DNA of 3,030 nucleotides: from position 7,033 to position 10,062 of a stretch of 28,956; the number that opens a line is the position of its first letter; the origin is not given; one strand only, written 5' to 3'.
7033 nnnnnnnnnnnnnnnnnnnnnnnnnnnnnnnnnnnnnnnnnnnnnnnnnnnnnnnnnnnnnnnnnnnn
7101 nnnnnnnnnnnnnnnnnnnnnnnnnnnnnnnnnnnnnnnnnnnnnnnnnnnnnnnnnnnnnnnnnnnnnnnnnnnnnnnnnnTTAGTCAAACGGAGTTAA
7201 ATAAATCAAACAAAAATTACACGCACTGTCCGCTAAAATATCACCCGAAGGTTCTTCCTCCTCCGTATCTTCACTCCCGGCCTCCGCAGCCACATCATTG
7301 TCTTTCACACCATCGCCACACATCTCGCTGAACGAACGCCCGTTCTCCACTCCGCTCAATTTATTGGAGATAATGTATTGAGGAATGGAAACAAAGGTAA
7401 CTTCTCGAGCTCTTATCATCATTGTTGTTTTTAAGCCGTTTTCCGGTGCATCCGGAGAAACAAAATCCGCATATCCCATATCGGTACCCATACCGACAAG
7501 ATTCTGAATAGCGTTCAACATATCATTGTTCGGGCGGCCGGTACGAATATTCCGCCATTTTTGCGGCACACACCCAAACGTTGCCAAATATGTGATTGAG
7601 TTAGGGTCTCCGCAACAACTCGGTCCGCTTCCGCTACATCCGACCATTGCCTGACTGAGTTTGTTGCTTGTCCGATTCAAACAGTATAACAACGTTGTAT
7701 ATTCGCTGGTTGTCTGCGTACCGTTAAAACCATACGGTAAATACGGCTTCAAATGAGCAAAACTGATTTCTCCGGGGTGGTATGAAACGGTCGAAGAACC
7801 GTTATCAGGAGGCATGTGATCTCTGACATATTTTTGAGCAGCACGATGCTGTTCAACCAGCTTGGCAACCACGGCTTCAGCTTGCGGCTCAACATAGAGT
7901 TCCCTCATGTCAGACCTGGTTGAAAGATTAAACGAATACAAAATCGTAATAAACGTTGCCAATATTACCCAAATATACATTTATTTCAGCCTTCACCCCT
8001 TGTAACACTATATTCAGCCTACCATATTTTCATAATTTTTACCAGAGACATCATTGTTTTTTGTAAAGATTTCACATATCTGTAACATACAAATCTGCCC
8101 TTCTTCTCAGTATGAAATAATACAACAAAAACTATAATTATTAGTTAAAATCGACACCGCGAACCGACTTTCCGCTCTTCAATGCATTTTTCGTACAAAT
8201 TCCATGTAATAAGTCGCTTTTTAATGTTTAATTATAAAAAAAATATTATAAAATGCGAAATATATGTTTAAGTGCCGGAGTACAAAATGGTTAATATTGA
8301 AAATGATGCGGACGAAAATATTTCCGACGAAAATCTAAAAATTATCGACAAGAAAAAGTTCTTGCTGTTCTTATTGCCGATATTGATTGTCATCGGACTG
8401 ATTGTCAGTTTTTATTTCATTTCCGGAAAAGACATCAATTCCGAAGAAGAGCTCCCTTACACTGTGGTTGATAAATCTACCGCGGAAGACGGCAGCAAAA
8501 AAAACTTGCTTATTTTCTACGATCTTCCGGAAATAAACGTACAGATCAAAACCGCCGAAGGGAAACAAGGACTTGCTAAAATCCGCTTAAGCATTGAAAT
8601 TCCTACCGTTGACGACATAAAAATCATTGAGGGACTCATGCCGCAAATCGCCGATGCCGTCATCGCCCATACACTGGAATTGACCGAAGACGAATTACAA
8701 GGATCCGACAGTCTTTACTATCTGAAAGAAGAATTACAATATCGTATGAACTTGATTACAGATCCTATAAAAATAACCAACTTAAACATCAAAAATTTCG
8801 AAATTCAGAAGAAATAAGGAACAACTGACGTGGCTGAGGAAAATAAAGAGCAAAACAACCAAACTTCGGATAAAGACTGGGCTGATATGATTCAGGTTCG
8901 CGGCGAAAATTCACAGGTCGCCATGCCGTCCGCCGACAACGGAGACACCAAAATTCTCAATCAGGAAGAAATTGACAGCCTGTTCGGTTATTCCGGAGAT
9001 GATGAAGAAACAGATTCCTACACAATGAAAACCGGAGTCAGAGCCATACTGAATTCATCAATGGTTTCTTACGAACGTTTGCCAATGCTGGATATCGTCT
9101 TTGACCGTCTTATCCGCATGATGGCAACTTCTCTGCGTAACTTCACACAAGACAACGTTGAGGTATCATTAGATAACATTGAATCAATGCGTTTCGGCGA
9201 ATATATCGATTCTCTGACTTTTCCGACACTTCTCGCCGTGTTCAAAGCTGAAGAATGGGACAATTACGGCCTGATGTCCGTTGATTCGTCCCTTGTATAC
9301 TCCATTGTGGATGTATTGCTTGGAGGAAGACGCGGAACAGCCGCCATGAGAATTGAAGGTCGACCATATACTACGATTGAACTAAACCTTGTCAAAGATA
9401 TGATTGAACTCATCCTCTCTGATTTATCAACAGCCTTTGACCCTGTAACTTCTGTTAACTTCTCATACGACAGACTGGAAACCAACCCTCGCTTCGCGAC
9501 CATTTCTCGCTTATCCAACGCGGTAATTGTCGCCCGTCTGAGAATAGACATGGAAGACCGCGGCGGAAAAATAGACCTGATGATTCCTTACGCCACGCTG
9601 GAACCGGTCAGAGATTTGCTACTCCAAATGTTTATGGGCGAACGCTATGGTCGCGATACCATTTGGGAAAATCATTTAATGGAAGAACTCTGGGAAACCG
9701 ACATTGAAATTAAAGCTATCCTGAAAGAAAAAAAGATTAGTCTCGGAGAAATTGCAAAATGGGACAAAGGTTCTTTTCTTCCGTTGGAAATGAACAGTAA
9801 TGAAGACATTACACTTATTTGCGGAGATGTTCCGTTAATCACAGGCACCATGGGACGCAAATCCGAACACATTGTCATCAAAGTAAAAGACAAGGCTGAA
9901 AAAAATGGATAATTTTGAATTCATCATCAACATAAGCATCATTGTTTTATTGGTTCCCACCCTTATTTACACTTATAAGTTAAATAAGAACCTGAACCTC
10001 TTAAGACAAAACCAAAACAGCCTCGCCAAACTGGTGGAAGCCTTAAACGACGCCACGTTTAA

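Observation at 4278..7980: Chromosomal type IVb-like PilM/PilV adhesin module without a shufflon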

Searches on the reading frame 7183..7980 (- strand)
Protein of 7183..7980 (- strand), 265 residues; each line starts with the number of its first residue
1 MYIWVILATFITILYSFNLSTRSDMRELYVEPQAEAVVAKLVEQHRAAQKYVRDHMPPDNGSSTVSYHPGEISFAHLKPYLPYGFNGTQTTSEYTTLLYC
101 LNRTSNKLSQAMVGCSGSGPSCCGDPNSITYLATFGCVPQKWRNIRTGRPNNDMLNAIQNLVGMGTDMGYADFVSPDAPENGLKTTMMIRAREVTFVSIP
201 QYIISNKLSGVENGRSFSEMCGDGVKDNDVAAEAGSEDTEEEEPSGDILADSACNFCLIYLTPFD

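Call 3: search_protein_families(library=pfam, proteins=[window:7183-7980:-], max_evalue=1)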
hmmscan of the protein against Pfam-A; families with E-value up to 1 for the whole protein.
window:7183-7980:- (265 aa): 0 families

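Call 5: search_protein_families(library=ncbifam, proteins=[window:7183-7980:-], max_evalue=1)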
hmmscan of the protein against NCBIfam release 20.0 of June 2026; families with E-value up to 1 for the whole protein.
window:7183-7980:- (265 aa): 0 families

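Call 21: find_homologous_proteins(query=window:7183-7980:-, max_evalue=0.001)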
Query window:7183-7980:- (265 aa): 62 proteins with E <= 0.001 among 661 candidates.
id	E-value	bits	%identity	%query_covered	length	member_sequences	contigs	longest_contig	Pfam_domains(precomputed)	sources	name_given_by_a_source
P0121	3.0e-161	553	90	100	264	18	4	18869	-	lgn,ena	-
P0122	4.3e-129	448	73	100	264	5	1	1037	-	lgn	-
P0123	9.8e-127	440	72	100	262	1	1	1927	-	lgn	-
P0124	4.6e-98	346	60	100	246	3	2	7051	-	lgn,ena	-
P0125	8.7e-98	345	65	91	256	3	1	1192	-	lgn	-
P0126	8.9e-93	329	58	100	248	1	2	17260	-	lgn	-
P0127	2.7e-90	321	55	100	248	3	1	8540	-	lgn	-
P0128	2.2e-89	318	55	100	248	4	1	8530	-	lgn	-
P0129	8.3e-86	306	55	100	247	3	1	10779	-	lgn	-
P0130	3.9e-85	304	53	100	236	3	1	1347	-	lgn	-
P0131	2.3e-83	298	52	100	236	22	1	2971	-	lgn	-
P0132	7.8e-83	296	51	100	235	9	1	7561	-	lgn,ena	-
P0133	1.9e-77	279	50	100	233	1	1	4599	-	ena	-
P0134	1.3e-67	246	45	99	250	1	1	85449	-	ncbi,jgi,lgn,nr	ncbi:MAG: hypothetical protein LBR70_07330 [Lactobacillaceae bacterium]|jgi:hypothetical protein|nr:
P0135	3.0e-67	245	44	100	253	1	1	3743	-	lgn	-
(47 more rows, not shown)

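Call 32: search_protein_families(library=pfam, alignment_id=A1, max_evalue=1)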
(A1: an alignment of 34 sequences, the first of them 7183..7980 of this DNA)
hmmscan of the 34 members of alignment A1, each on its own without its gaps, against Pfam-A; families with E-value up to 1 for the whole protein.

A. member 1, window:7183-7980:- (265 aa): 0 families

B. families by the number of members that match (of 34 scanned): 9 families
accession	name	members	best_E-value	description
PF01185.23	Hydrophobin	3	0.0015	Fungal hydrophobin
PF21015.2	Ybfg_C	1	0.078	Ybfg C-terminal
PF22364.1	VID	1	0.08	VirG insertion domain (VID)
PF21957.2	Zn_ribbon_16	1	0.086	Zinc beta-ribbon finger, putative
PF15845.10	NICE-1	1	0.1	Cysteine-rich C-terminal 1 family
PF08756.15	YfkB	1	0.1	YfkB-like domain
PF19698.5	DUF6197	1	0.12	Family of unknown function (DUF6197)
PF19108.5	DUF5795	1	0.14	Family of unknown function (DUF5795)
PF23700.1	YsdD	1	0.37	YsdD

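Call 39: predict_structure(alignment_id=A1)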
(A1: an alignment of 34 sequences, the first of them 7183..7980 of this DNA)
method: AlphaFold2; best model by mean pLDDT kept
length: 265 residues; sequences in the alignment: 34
mean_pLDDT: 82.0   pTM: 0.77
mean pLDDT of the five models: 82.0, 82.0, 81.4, 79.9, 77.4
residues with pLDDT >= 90: 84; 70-90: 141; 50-70: 25; < 50: 15
segments of 3 or more residues with pLDDT < 50: 227-232, 234-236, 245-250
pLDDT, mean of each block of 10 residues (from residue 1): 93 78 73 90 94 89 87 90 81 89 89 79 89 93 85 89 86 86 87 83 82 80 56 51 48 81 89
secondary structure, 60 per line:
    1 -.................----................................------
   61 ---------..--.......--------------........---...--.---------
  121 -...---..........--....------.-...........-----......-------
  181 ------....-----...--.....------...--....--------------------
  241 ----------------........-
elements in order: H2-18 H23-54 H74-80 E95-102 E128-137 H152-162 E168-173 E187-190 E196-198 H201-205 H217-220 E257-264

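Call 45: fold_search(model_id=the predicted structure, library=pdb)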
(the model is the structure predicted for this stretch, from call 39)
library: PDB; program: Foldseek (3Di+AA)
matches with E <= 10: 88; with E <= 0.001: 0
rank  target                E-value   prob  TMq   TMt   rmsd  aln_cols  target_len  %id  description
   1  6hcu_A                1.0e+00  0.02  0.12  0.08  19.6       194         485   10  Crystal Structure of Lysyl-tRNA Synthetase from Plasmodium falciparum bound to a difluoro cyclohexyl chromone ligand (released 2019-04-03)
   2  4up9                  1.5e+00  0.02  0.11  0.07  18.8       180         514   13  Crystal structure of Entamoeba histolytica lysyl-tRNA synthetase in complex with ATP (released 2014-10-29)
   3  3n1h                  1.8e+00  0.02  0.11  0.15  12.0        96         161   12  Crystal Structure of StWhy2 (released 2010-08-11)
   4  4up7                  1.8e+00  0.02  0.12  0.07  19.2       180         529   12  Crystal structure of Entamoeba histolytica lysyl-tRNA synthetase in complex with lysyl-adenylate (released 2014-10-29)
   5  4koq                  1.9e+00  0.02  0.10  0.14  11.5        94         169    8  Crystal Structure of WHY3 from Arabidopsis thaliana (released 2013-11-13)
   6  4koo_C                2.0e+00  0.02  0.12  0.17  11.6       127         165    7  Crystal Structure of WHY1 from Arabidopsis thaliana (released 2013-11-13)
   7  6hcv_A                2.0e+00  0.01  0.12  0.08  19.2       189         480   10  Crystal Structure of Lysyl-tRNA Synthetase from Plasmodium falciparum complexed with a chromone ligand (released 2019-04-03)
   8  4ycv_D                2.3e+00  0.01  0.11  0.08  17.4       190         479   11  Crystal structure of cladosporin in complex with plasmodium lysyl-tRNA synthetase (released 2015-06-24)
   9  6ka6_B                2.4e+00  0.01  0.12  0.07  18.8       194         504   10  Crystal structure of plasmodium lysyl-tRNA synthetase in complex with a cladosporin derivative 1 (released 2020-04-08)
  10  6ku3_A                2.6e+00  0.04  0.14  0.12  14.2       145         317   10  Crystal structure of gibberellin 2-oxidase3 (GA2ox3)in rice (released 2020-05-13)
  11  7ap1                  2.7e+00  0.01  0.12  0.09  16.3       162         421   10  Klebsiella pneumoniae Seryl-tRNA synthetase in Complex with Compound SerS7HMDDA (released 2020-11-11)
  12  6agt_D                2.7e+00  0.01  0.12  0.07  19.0       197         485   10  Crystal structure of PfKRS complexed with chromone inhibitor (released 2019-03-13)
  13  6kbf_B                2.7e+00  0.01  0.11  0.07  18.1       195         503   10  Crystal structure of plasmodium lysyl-tRNA synthetase in complex with a cladosporin derivative 3 (released 2020-04-08)
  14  6agt_B                2.7e+00  0.01  0.11  0.07  18.7       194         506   11  Crystal structure of PfKRS complexed with chromone inhibitor (released 2019-03-13)
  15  8k9s_B                2.9e+00  0.01  0.13  0.08  19.4       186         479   10  Crystal structure of plasmodium LysRS complexing with ASP3026 derived LysRS inhibitor 1 (ADKI1) (released 2024-06-26)
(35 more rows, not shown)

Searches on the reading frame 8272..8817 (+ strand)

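Call 3: search_protein_families(library=pfam, proteins=[window:8272-8817:+], max_evalue=1)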
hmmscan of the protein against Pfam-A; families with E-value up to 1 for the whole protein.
window:8272-8817:+ (181 aa): 3 families
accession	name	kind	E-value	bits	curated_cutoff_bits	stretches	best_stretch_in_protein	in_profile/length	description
PF03748.19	FliL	-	1.9e-09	38.4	24.6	1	82-179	1-103/103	Flagellar basal body-associated protein FliL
PF12698.13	ABC2_membrane_3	-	0.0087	15.6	31.6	1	31-73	6-43/347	ABC-2 family transporter protein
PF21977.1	DUF6926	-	0.05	14.3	27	1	2-27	5-30/73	Domain of unknown function (DUF6926)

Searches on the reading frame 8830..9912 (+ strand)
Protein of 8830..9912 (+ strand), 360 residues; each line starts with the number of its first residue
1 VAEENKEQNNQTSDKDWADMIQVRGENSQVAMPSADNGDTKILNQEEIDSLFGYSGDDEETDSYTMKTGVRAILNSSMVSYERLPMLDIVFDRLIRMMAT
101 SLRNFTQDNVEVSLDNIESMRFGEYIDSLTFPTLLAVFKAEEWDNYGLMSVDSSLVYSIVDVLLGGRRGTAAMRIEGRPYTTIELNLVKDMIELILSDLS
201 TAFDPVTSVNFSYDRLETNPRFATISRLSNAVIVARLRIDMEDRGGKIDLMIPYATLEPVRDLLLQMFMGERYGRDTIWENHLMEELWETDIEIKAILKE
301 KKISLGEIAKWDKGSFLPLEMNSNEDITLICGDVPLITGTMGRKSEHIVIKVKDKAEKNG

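Call 3: search_protein_families(library=pfam, proteins=[window:8830-9912:+], max_evalue=1)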
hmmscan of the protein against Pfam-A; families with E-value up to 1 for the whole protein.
window:8830-9912:+ (360 aa): 2 families
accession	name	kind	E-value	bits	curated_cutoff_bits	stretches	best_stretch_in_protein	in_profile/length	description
PF02154.20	FliM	-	3.8e-63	213.3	27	1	73-264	3-192/192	Flagellar motor switch protein FliM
PF01052.25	FliMN_C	-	9.6e-15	54.7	23.8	1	285-355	1-71/73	Type III flagellar switch regulator (C-ring) FliN C-term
